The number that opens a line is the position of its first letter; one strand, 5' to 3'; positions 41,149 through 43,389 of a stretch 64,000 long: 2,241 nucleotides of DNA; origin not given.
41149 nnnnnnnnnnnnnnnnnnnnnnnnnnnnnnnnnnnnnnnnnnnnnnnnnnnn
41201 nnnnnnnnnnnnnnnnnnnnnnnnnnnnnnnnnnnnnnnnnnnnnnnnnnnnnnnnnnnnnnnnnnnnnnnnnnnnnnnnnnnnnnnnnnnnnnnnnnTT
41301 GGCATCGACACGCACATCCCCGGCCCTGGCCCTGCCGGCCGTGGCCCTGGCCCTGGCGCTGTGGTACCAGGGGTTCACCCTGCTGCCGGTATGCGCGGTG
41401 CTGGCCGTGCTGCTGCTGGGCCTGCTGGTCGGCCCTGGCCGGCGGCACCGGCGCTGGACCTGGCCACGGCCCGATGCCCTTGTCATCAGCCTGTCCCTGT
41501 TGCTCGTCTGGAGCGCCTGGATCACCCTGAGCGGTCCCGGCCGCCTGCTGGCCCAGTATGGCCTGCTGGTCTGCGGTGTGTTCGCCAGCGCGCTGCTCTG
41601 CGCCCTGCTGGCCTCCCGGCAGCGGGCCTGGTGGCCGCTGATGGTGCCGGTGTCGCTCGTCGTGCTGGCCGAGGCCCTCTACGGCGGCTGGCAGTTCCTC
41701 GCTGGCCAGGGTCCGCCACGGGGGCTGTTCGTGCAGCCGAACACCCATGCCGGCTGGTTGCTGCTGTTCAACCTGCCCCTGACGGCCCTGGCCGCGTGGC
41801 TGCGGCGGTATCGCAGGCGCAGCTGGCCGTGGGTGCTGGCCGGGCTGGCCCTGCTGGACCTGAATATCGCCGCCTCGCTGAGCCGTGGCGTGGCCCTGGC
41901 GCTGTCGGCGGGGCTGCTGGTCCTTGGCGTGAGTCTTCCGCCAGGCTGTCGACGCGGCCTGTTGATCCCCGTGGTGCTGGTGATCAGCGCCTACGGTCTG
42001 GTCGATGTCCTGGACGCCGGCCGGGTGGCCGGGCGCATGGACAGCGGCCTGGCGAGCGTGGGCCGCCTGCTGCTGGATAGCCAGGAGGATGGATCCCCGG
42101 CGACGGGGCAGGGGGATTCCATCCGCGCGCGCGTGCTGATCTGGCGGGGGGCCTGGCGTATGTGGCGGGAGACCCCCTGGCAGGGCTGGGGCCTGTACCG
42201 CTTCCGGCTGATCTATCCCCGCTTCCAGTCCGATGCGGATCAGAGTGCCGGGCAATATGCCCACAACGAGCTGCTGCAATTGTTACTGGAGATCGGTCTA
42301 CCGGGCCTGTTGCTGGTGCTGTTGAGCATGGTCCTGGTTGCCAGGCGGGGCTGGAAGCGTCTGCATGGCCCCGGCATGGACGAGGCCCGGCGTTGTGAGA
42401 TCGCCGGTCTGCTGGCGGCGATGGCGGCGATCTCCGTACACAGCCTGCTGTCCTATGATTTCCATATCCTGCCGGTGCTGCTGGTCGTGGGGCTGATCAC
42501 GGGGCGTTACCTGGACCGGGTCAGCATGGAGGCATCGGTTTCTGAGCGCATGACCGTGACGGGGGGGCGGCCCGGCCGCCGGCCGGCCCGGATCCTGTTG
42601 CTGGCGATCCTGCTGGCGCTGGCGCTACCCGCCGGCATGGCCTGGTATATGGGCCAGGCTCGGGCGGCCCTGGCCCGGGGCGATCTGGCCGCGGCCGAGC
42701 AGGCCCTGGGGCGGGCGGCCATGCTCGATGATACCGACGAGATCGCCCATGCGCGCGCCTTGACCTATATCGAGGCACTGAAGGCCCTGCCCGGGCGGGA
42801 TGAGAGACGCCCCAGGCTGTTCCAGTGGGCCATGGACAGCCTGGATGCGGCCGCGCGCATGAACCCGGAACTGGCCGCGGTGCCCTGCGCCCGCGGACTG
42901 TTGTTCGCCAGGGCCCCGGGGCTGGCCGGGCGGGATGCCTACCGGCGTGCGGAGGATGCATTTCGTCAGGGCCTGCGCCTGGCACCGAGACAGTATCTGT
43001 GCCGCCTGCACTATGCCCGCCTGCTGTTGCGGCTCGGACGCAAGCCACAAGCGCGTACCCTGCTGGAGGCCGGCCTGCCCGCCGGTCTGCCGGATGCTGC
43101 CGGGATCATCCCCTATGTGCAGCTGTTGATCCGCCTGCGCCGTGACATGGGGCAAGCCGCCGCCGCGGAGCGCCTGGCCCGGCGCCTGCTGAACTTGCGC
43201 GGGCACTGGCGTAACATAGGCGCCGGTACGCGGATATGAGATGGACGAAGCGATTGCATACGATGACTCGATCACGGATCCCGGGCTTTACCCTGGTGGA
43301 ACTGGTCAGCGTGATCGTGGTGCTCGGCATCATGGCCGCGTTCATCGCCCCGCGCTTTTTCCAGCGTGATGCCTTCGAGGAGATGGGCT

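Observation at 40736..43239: O-antigen-ligase (Wzy_C/PglL/TfpO-like) gene inserted directly after the MSHA major pilin: predicted pilin O-glycosylation module inside an MSHA locus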

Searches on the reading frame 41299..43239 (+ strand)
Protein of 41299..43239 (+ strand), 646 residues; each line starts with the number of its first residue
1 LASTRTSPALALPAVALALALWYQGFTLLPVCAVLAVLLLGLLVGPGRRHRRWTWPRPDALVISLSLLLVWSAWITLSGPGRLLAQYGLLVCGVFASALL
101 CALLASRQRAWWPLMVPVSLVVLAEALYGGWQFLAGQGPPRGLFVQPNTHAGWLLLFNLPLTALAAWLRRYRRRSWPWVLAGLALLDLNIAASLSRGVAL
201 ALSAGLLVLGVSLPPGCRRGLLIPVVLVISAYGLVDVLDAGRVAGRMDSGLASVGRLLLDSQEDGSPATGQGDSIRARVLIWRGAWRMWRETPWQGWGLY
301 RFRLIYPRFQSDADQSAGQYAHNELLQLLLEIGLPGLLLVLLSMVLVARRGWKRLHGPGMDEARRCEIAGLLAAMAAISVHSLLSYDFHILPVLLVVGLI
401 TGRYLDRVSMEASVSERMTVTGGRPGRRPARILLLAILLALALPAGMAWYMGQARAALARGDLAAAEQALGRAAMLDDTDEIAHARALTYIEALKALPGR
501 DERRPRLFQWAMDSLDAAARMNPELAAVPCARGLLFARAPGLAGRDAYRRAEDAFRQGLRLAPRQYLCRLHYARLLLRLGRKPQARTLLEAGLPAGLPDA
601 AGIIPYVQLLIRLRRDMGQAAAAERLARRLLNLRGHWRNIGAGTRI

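Call 11: search_protein_families(library=pfam, proteins=[window:41299-43239:+], max_evalue=0.01)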
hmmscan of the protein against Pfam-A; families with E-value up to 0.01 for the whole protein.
window:41299-43239:+ (646 aa): 4 families
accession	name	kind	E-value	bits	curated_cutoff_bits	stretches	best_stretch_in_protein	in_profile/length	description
PF04932.20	Wzy_C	-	2.1e-20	73.5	31.7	1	183-341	3-149/149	O-Antigen ligase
PF14559.12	TPR_19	-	1.9e-05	25.3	25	1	546-599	5-58/68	Tetratricopeptide repeat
PF11846.14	Wzy_C_2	-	0.0038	17.7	28.5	1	371-525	3-146/191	Virulence factor membrane-bound polymerase, C-terminal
PF23914.1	TPR_CcmH_CycH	-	0.0046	17.2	42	0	548-585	66-106/158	Cytochrome c-type biogenesis protein H TPR domain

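Call 12: search_protein_families(library=ncbifam, proteins=[window:41299-43239:+], max_evalue=0.01)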
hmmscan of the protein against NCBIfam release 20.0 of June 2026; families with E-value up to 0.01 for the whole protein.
window:41299-43239:+ (646 aa): 1 family
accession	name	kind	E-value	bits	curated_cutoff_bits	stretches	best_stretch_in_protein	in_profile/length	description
NF058641.1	TfpM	equivalog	0.0064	15.6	600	0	275-396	244-345/421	O-linking oligosaccharyltransferase TfpM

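Call 13: search_solved_structures(query=window:41299-43239:+, max_evalue=1, show_alignments=2)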
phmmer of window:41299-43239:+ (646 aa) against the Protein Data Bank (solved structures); distinct sequences matched with E-value up to 1: 2.
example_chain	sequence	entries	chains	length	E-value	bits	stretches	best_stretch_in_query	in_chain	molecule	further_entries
3k9i_A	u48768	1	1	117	0.26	12.7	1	547-600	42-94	BH0479 protein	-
2wew_A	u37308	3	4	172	0.92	10.9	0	499-597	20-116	APOLIPOPROTEIN M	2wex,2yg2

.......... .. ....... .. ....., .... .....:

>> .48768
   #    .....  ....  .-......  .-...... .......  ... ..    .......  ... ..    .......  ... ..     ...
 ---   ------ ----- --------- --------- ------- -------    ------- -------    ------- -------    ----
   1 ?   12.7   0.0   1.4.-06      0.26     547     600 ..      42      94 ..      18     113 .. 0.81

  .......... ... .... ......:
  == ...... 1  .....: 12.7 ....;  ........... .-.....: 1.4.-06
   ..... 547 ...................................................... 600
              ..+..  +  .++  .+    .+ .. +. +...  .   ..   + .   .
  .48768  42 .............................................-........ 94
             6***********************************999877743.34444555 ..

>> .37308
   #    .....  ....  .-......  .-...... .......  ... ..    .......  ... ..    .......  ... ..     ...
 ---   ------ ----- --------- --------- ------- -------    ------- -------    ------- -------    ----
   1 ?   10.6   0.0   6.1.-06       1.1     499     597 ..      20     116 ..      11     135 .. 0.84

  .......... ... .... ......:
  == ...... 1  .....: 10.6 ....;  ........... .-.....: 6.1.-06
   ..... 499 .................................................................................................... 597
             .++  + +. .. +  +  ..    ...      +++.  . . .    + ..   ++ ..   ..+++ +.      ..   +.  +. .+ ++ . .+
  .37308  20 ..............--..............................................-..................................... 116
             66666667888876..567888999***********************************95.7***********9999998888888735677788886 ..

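Call 14: find_homologous_proteins(query=window:41299-43239:+, max_evalue=0.001)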
Query window:41299-43239:+ (646 aa): 8 proteins with E <= 0.001 among 8000 candidates.
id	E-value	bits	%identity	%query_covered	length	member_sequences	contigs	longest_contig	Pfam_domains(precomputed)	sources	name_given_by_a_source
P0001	0.0e+0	1394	100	100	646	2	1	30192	PF14559.13,PF04932.21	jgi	-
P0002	3.8e-263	893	68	100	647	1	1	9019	PF04932.21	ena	-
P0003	5.6e-174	598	67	67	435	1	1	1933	PF14559.13,PF04932.21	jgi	-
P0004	1.5e-41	161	39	60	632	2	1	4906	PF04932.21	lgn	-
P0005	7.9e-12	62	29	78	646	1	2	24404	PF04932.21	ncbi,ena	-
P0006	1.5e-6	45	37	18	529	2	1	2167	PF13431.13,PF23914.2,PF13414.13,PF13428.13,PF14559.13,PF13371.13,PF00515.35,PF13432.13,PF13181.13,PF07719.24,PF13174.13,PF04932.21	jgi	jgi:tetratricopeptide (TPR) repeat protein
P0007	1.1e-4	39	40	14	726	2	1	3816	PF04932.21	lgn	-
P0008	6.3e-4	36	30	10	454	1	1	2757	PF04932.21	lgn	-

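Call 15: find_encoding_contigs(protein=P0002, flank=10000, max_places=3)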
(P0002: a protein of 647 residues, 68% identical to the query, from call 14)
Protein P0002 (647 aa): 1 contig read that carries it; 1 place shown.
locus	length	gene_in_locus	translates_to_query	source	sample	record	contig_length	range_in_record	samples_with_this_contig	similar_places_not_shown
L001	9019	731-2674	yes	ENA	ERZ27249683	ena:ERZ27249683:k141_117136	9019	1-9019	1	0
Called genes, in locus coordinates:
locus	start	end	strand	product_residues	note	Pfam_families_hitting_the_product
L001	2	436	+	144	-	PF07963:N_methyl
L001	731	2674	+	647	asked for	PF04932:Wzy_C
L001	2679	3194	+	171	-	-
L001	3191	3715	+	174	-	-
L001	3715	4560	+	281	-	PF07963:N_methyl (weak)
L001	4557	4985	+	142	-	-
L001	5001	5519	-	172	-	-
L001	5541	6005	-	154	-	PF00588:SpoU_methylase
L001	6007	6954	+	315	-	PF01180:DHO_dh, PF01207:Dus (faint), PF03060:NMO (faint)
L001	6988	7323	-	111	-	PF13414:TPR_11 (faint), PF13431:TPR_17 (faint), PF07719:TPR_2 (faint), PF13428:TPR_14 (faint), PF13432:TPR_16 (weak), PF14559:TPR_19 (weak)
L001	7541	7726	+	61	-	-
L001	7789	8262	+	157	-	PF01814:Hemerythrin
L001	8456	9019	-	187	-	?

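Call 16: find_encoding_contigs(protein=P0005, flank=10000, max_places=3)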
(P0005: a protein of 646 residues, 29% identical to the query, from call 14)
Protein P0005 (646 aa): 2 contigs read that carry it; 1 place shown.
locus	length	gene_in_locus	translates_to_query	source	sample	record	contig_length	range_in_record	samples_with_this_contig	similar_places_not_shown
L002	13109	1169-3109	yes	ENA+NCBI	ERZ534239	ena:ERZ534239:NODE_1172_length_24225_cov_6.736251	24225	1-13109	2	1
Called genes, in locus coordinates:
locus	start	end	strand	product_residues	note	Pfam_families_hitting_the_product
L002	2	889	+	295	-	?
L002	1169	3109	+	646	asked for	PF04932:Wzy_C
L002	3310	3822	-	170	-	PF07963:N_methyl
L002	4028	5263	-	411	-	PF28597:T2SSF_N, PF00482:T2SSF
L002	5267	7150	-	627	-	PF05157:MshEN, PF00437:T2SSE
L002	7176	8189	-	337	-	PF13429:TPR_15 (faint), PF12895:ANAPC3 (faint), PF13432:TPR_16 (weak), PF14559:TPR_19, PF23914:TPR_CcmH_CycH, PF13428:TPR_14 (weak), PF14559:TPR_19 (weak), PF13432:TPR_16, +8 more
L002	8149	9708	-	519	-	PF07660:STN (faint), PF07655:Secretin_N_2 (weak), PF00263:Secretin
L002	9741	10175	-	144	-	-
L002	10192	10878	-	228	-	PF04612:T2SSM (weak)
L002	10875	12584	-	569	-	-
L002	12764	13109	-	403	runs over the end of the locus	PF07690:MFS_1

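Call 17: find_encoding_contigs(protein=P0004, flank=10000, max_places=3)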
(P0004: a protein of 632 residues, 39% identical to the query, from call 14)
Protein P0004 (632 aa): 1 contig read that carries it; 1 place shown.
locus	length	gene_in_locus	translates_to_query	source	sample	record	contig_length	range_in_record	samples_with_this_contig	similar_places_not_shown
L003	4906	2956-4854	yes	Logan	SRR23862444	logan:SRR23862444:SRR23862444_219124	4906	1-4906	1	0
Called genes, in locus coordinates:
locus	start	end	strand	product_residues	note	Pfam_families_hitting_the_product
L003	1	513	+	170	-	?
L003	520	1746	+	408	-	PF28597:T2SSF_N, PF00482:T2SSF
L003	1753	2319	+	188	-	-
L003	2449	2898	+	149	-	PF07963:N_methyl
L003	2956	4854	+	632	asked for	PF04932:Wzy_C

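Call 20: find_related_loci(query=A1, collection=genome_contigs, flank=10000)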
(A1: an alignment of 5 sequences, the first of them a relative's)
Query A1 (646 aa) in genome_contigs; peptide patterns used: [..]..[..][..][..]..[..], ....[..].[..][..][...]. (x = any residue, [..] = any of these).
167 stretches matched a pattern; 45 encode a relative of the query (tblastn E <= 1e-3); 45 distinct loci.
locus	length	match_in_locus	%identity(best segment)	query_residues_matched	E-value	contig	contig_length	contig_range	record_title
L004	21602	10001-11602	32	106-639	5e-57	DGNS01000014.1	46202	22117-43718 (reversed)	MAG TPA_asm: Thiotrichaceae bacterium UBA4486 UBA4486_contig_355, whole genome shotgun sequence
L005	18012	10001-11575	32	100-634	4e-57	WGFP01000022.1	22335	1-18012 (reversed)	MAG: Acidiferrobacterales bacterium isolate S146_88 k151_163366, whole genome shotgun sequence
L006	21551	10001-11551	27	61-593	2e-38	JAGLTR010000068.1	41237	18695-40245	MAG: Gammaproteobacteria bacterium isolate RS_11_11 ZL20.bin.11.fa_68, whole genome shotgun sequence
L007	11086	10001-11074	35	272-630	2e-34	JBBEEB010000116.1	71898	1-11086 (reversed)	MAG: Halofilum sp. (in: g-proteobacteria) isolate LejiaF_67_50 Lejia_F_594_length_71898_cov_30, whole genome shotgun seq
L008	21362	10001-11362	31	140-608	2e-32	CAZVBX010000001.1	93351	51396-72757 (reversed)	MAG TPA_asm: uncultured Ectothiorhodospiraceae bacterium isolate binchicken_co207_287 genome assembly, contig: NODE_80_l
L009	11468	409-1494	32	278-638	1e-18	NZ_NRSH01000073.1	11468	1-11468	Halorhodospira neutriphila strain DSM 15116 scaffold0073, whole genome shotgun sequence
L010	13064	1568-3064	29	121-625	8e-18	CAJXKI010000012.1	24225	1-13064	MAG TPA_asm: uncultured Ectothiorhodospiraceae bacterium isolate SRR6193124_bin.31_MetaBAT_v2.12.1_MAG genome assembly,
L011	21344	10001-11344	25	118-585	2e-17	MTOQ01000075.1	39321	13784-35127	MAG: Nitrospirae bacterium JdFR-81 JGI24020J35080_1000373, whole genome shotgun sequence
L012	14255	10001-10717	30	129-390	1e-12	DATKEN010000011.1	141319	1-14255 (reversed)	MAG TPA_asm: Terriglobales bacterium isolate SMAG_U14500 k141_2851402, whole genome shotgun sequence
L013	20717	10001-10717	29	129-390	1e-12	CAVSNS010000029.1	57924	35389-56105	MAG: uncultured Acidobacteriota bacterium isolate MFD03346.bin.2.100 genome assembly, contig: contig_32222, whole genome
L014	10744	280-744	34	249-400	1e-12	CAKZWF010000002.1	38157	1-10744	MAG: uncultured Pseudomonadales bacterium isolate N2_Bin_Bin_95_1 genome assembly, contig: c_000001791032, whole genome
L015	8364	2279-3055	28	129-404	4e-12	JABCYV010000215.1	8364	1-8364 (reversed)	MAG: Acidobacteria bacterium isolate Inc-BW-H-2-M_MAG55 Ga0210384_10012881, whole genome shotgun sequence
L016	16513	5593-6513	29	268-587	4e-11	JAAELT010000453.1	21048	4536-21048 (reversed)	MAG: bacterium isolate Bpl_12 BplG_CONTIG4028549, whole genome shotgun sequence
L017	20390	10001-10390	30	283-425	3e-10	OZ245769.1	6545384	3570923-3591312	MAG: Opitutaceae bacterium isolate 87035611-dba6-4fad-85e7-91fe16b41bdc genome assembly, chromosome: 1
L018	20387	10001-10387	32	276-405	2e-9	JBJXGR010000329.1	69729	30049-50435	MAG: Bryobacteraceae bacterium isolate F1F2.bin.195 k127_6410936, whole genome shotgun sequence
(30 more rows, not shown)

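Call 32: predict_structure(alignment_id=A1)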
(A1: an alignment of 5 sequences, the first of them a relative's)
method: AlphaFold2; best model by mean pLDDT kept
length: 646 residues; sequences in the alignment: 5
mean_pLDDT: 63.0   pTM: 0.58
mean pLDDT of the five models: 63.0, 62.4, 60.8, 60.0, 55.2
residues with pLDDT >= 90: 62; 70-90: 197; 50-70: 178; < 50: 209
segments of 3 or more residues with pLDDT < 50: 1-38, 40-88, 102-107, 130-145, 239-274, 318-322, 385-391, 411-443, 637-646
pLDDT, mean of each block of 10 residues (from residue 1): 36 40 41 47 42 39 45 41 45 51 47 55 53 42 48 69 77 66 63 63 82 81 76 56 33 41 35 51 75 69 71 54 56 68 70 74 74 74 52 54 57 39 39 44 54 71 84 75 87 85 91 93 85 93 90 94 83 93 90 56 75 86 74 53 29
secondary structure, 60 per line:
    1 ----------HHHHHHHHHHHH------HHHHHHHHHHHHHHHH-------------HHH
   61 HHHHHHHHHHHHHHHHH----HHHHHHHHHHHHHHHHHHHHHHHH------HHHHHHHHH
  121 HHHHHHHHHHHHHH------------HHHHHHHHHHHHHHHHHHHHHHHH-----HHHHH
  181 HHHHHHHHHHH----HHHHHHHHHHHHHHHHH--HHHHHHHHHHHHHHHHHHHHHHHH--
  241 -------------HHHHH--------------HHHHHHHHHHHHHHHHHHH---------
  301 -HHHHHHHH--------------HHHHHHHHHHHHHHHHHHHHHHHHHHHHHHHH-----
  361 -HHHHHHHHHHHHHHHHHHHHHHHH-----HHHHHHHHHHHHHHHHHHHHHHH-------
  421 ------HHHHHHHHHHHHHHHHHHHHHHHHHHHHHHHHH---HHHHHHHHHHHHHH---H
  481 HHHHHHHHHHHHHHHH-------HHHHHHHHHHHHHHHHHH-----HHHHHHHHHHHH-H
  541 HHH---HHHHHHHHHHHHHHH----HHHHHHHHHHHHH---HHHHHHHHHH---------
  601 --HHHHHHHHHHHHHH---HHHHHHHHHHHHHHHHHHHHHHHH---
elements in order (helices of 4 or more, strands of 3 or more residues): H11-22 H29-44 H58-77 H82-105 H112-134 H147-170 H176-191 H196-212 H215-238 H254-258 H273-291 H302-309 H324-355 H362-385 H391-413 H427-459 H463-476 H480-496 H504-521 H527-538 H540-543 H547-561 H566-578 H582-591 H603-616 H620-643

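Call 43: find_homologous_proteins(query=A2, max_evalue=1e-10)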
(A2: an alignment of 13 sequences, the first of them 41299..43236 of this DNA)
Query A2 (13 sequences) (646 aa, profile of the alignment): 91 proteins with E <= 1e-10 among 8000 candidates.
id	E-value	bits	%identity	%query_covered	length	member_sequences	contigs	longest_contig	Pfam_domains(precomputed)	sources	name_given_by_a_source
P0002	3.5e-217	741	68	100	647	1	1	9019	PF04932.21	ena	-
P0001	3.1e-210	718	100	100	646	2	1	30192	PF14559.13,PF04932.21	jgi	-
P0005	3.5e-209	715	29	78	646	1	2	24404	PF04932.21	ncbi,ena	-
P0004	1.5e-170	587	39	60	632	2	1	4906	PF04932.21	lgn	-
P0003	4.9e-146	506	67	67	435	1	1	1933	PF14559.13,PF04932.21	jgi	-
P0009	5.0e-29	119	23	42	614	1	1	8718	PF14559.13,PF13181.13,PF07719.24,PF04932.21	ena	-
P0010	4.2e-26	110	27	41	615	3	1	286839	PF14559.13,PF07719.24,PF04932.21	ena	-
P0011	4.2e-26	110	36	9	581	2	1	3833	PF04932.21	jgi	jgi:O-antigen ligase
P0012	4.8e-26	110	30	19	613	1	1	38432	PF04932.21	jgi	jgi:O-antigen ligase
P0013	9.0e-26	109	29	29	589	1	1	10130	PF04932.21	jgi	jgi:O-antigen ligase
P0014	9.3e-25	105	29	32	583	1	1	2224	PF04932.21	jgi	jgi:O-antigen ligase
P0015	5.1e-24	103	36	11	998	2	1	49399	PF04932.21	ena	-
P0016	5.1e-24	103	29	19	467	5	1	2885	PF04932.21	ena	-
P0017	2.1e-23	101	33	17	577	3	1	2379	PF04932.21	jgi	jgi:O-antigen ligase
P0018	4.8e-23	100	30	19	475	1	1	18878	PF04932.21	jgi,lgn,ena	-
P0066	1.0e-13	69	33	11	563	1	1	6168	PF11846.15,PF15864.11,PF04932.21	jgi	jgi:O-antigen ligase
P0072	6.9e-13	66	33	11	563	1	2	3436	PF11846.15,PF15864.11,PF04932.21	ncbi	-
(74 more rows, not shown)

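Call 47: fold_search(model_id=the predicted structure, library=pdb)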
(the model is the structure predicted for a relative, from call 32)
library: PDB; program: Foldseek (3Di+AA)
matches with E <= 10: 1018; with E <= 0.001: 0
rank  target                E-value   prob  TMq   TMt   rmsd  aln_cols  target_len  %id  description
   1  5l9u_F                1.4e-03  1.00  0.24  0.31  26.5       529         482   15  Model of human Anaphase-promoting complex/Cyclosome (APC/C-CDH1) with a cross linked Ubiquitin variant-substrate-UBE2C (released 2016-09-14)
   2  5g05_H                1.6e-03  1.00  0.23  0.30  22.7       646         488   11  Cryo-EM structure of combined apo phosphorylated APC (released 2016-05-25)
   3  8chy                  1.8e-03  1.00  0.22  0.45  11.5       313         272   13  Crystal structure of an 8-repeat consensus TPR superhelix with Zinc. (released 2024-02-21)
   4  9qhb                  1.8e-03  1.00  0.20  0.40  10.9       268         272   14  Crystal structure of 16-repeat CTPR protein with eliminated coordination sites (released 2025-10-22)
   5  4ui9_H                2.0e-03  1.00  0.26  0.33  24.9       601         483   12  Atomic structure of the human Anaphase-Promoting Complex (released 2015-06-17)
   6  3fp2_A                2.4e-03  1.00  0.17  0.22  27.5       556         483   12  Crystal structure of Tom71 complexed with Hsp82 C-terminal fragment (released 2009-07-28)
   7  5g04_H                2.5e-03  1.00  0.24  0.31  22.9       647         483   11  Structure of the human APC-Cdc20-Hsl1 complex (released 2016-05-25)
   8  9qhc_B                2.7e-03  1.00  0.19  0.42  14.2       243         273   16  Crystal structure of 8-repeat CTPR protein with eliminated coordination sites (released 2025-10-22)
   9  5khr_F                2.7e-03  1.00  0.24  0.31  26.6       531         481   14  Model of human Anaphase-promoting complex/Cyclosome complex (APC15 deletion mutant) in complex with the E2 UBE2C/UBCH1 (released 2016-08-24)
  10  6q6g_J                2.8e-03  1.00  0.24  0.31  26.6       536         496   15  Cryo-EM structure of the APC/C-Cdc20-Cdk2-cyclinA2-Cks2 complex, the D1 box class (released 2019-09-11)
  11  6q6g_P                2.9e-03  1.00  0.24  0.32  25.9       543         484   14  Cryo-EM structure of the APC/C-Cdc20-Cdk2-cyclinA2-Cks2 complex, the D1 box class (released 2019-09-11)
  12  9rtt_Q                3.1e-03  1.00  0.22  0.17  34.9       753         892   11  Activated Elongation Complex with IWS1 and ELOF1 (released 2025-09-03)
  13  4ui9_F                3.2e-03  1.00  0.25  0.31  26.5       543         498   14  Atomic structure of the human Anaphase-Promoting Complex (released 2015-06-17)
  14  6bq1_B                3.2e-03  0.99  0.19  0.18  30.2       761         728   12  Human PI4KIIIa lipid kinase complex (released 2017-12-13)
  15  5dse_A                3.3e-03  1.00  0.23  0.28  31.0       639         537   13  Crystal Structure of the TTC7B/Hyccin Complex (released 2015-12-02)
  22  2ho1_A                5.5e-03  1.00  0.19  0.45   8.7       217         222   19  Functional Characterization of Pseudomonas Aeruginosa pilF (released 2006-07-25)
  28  2ho1_B                7.6e-03  1.00  0.23  0.58   8.0       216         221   18  Functional Characterization of Pseudomonas Aeruginosa pilF (released 2006-07-25)
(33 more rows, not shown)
